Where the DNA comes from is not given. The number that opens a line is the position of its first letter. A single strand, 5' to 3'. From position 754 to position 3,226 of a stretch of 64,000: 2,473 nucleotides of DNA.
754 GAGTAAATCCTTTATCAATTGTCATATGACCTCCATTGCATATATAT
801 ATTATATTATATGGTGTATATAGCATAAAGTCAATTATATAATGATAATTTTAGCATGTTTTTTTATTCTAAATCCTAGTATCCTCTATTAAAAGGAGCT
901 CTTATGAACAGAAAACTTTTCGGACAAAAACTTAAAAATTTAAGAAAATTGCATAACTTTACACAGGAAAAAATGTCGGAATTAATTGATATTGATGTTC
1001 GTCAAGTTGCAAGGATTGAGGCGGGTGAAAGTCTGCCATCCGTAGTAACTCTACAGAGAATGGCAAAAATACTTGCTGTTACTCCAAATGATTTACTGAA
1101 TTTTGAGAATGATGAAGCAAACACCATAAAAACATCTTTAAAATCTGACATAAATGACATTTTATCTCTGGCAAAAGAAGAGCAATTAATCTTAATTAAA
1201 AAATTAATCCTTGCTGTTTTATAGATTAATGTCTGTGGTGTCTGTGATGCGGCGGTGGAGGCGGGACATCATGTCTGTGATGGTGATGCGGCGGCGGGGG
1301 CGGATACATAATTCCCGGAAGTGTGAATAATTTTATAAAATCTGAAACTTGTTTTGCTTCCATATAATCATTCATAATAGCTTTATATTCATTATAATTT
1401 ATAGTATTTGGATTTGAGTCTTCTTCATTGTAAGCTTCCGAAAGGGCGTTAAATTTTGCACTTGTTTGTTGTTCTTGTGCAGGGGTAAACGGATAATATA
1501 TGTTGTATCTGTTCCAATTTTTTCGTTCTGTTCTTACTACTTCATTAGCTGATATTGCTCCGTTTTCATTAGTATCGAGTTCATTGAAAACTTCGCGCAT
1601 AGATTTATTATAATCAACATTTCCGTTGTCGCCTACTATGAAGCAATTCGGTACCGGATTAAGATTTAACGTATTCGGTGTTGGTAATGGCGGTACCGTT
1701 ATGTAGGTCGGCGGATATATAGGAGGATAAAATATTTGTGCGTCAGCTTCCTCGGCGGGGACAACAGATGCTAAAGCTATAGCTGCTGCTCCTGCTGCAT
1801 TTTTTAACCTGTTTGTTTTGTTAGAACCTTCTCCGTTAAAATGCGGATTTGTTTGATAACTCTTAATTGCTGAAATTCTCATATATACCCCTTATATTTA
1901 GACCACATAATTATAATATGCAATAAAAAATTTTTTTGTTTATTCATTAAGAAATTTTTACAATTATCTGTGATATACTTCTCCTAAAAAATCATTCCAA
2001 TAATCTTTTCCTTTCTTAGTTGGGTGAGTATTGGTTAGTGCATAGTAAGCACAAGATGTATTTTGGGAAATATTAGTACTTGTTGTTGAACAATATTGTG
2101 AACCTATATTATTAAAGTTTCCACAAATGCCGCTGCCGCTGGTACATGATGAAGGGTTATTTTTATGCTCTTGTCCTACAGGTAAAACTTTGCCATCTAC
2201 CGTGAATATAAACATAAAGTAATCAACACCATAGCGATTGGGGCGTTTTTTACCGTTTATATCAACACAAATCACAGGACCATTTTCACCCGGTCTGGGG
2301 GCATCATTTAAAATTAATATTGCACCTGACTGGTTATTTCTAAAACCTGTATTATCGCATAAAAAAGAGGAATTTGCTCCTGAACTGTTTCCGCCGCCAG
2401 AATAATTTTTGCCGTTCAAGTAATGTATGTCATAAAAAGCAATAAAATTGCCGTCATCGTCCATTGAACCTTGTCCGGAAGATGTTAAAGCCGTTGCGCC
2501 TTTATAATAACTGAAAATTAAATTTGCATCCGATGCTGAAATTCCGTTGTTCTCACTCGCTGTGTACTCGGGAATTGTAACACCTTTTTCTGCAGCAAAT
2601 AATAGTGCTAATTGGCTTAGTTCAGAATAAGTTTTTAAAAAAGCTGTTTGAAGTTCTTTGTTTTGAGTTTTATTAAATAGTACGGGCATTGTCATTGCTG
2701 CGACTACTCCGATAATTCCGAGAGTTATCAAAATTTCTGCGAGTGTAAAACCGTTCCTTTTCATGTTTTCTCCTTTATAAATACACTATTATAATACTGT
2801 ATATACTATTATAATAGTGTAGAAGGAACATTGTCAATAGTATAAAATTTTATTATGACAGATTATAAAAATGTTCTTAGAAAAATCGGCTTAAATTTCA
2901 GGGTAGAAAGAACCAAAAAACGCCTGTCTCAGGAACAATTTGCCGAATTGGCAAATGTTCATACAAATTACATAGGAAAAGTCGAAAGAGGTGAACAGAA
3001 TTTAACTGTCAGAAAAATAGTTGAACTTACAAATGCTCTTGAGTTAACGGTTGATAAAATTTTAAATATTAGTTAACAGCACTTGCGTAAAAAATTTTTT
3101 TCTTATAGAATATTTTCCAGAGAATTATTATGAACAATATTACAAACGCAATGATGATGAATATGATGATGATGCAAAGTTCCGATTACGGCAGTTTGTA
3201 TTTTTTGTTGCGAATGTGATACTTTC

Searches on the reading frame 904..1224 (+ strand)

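Call 14: search_protein_families(library=pfam, max_evalue=0.00001, proteins=[window:904-1224:+])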
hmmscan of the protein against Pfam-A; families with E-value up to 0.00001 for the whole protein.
window:904-1224:+ (106 aa): 4 families
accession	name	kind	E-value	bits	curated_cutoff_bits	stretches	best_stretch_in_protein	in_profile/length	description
PF01381.28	HTH_3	-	3.7e-13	49.7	23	1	10-64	1-55/55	Helix-turn-helix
PF12844.13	HTH_19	-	6.5e-12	45.6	30.2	1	7-66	1-60/64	Helix-turn-helix domain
PF13443.12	HTH_26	-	1.3e-08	35.4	22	1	9-70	1-63/63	Cro/C1-type HTH DNA-binding domain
PF13560.12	HTH_31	-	2.2e-08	34.7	27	1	6-63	2-60/64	Helix-turn-helix domain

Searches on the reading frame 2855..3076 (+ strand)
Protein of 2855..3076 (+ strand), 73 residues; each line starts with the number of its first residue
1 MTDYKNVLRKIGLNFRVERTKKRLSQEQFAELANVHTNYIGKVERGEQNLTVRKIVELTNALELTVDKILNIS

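Call 14: search_protein_families(library=pfam, max_evalue=0.00001, proteins=[window:2855-3076:+])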
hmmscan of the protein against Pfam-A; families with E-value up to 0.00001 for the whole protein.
window:2855-3076:+ (73 aa): 2 families
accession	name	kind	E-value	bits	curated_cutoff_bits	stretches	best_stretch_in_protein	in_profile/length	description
PF01381.28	HTH_3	-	8e-11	42.2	23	1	18-68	4-54/55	Helix-turn-helix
PF13560.12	HTH_31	-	4.3e-08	33.8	27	1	12-67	3-59/64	Helix-turn-helix domain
